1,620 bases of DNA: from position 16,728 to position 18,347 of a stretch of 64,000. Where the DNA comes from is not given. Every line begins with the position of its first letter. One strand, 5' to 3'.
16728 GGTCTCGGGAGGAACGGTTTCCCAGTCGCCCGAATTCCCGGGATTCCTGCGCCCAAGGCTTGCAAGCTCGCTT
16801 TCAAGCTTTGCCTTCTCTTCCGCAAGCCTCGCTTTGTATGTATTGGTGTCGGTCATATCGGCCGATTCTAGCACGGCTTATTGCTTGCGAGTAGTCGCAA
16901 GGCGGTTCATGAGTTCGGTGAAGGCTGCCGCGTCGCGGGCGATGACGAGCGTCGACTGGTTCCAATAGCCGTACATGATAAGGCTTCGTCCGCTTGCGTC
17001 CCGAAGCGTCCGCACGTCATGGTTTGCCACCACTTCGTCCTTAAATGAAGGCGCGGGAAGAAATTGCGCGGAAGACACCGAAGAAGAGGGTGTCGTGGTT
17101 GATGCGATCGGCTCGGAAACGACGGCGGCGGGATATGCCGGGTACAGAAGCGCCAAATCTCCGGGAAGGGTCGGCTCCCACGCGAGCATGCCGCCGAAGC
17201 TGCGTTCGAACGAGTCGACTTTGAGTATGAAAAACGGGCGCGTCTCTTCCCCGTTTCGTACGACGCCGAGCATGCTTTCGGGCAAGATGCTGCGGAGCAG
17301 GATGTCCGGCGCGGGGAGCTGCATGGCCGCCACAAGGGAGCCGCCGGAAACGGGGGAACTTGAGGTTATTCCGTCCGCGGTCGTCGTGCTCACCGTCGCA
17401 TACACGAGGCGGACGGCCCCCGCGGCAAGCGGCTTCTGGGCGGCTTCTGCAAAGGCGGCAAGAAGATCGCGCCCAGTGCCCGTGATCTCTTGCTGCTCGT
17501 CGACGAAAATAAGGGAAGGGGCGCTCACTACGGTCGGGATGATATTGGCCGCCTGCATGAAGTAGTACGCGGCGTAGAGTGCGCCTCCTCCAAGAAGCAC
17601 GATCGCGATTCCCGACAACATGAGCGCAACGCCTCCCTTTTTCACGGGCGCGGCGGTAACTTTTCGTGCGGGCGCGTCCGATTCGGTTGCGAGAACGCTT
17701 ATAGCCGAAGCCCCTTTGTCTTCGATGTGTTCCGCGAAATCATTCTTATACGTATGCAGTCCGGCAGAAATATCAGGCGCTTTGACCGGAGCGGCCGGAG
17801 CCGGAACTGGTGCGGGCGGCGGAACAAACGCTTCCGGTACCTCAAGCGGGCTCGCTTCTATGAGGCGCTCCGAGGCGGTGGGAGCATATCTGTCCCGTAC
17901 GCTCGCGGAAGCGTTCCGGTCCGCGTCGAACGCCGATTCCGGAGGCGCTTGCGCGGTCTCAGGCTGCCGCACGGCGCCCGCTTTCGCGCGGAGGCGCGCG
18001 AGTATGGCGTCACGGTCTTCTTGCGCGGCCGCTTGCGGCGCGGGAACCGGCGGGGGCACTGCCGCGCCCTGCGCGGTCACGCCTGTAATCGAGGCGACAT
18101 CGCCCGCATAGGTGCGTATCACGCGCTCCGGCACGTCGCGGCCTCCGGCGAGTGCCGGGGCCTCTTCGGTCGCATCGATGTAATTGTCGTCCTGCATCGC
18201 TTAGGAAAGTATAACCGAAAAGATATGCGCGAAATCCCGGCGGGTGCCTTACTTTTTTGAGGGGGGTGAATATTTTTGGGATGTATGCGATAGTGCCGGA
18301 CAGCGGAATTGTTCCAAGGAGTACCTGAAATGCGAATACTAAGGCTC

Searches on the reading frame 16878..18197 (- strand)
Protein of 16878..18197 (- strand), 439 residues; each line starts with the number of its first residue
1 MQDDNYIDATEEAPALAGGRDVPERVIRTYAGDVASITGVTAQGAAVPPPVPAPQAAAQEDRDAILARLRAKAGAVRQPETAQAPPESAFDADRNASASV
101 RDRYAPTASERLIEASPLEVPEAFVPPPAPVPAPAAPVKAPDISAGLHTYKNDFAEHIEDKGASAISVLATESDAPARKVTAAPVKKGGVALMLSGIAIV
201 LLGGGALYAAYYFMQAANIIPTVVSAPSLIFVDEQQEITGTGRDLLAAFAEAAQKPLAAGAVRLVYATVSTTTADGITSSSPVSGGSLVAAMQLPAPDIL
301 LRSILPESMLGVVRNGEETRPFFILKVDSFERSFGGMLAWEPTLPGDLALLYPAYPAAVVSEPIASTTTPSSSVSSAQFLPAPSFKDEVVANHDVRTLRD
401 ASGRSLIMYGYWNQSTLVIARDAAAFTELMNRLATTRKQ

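Call 48: find_encoding_contigs(protein=window:16878-18197:-, flank=10000, max_places=1)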
Protein window:16878-18197:- (439 aa): 4 contigs read that carry it; 1 place shown.
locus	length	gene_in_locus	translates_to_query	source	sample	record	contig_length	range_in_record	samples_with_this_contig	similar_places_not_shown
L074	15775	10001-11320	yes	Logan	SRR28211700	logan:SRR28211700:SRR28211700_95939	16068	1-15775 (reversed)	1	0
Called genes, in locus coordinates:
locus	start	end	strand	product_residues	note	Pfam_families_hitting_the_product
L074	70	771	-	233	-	-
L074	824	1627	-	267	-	-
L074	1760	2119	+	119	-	-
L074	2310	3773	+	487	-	PF01743:PolyA_pol, PF12627:PolyA_pol_RNAbd, PF01966:HD, PF13735:tRNA_NucTran2_2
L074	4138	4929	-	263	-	PF03372:Exo_endo_phos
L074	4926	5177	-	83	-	-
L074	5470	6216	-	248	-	PF01978:TrmB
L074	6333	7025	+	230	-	PF02592:Vut_1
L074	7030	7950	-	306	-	PF02899:Phage_int_SAM_1, PF13495:Phage_int_SAM_4, PF00589:Phage_integrase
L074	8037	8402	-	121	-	-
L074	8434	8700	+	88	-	PF00312:Ribosomal_S15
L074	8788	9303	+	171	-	PF01936:NYN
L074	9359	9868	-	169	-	-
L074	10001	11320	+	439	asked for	-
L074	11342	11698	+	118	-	PF01258:zf-dskA_traR (weak)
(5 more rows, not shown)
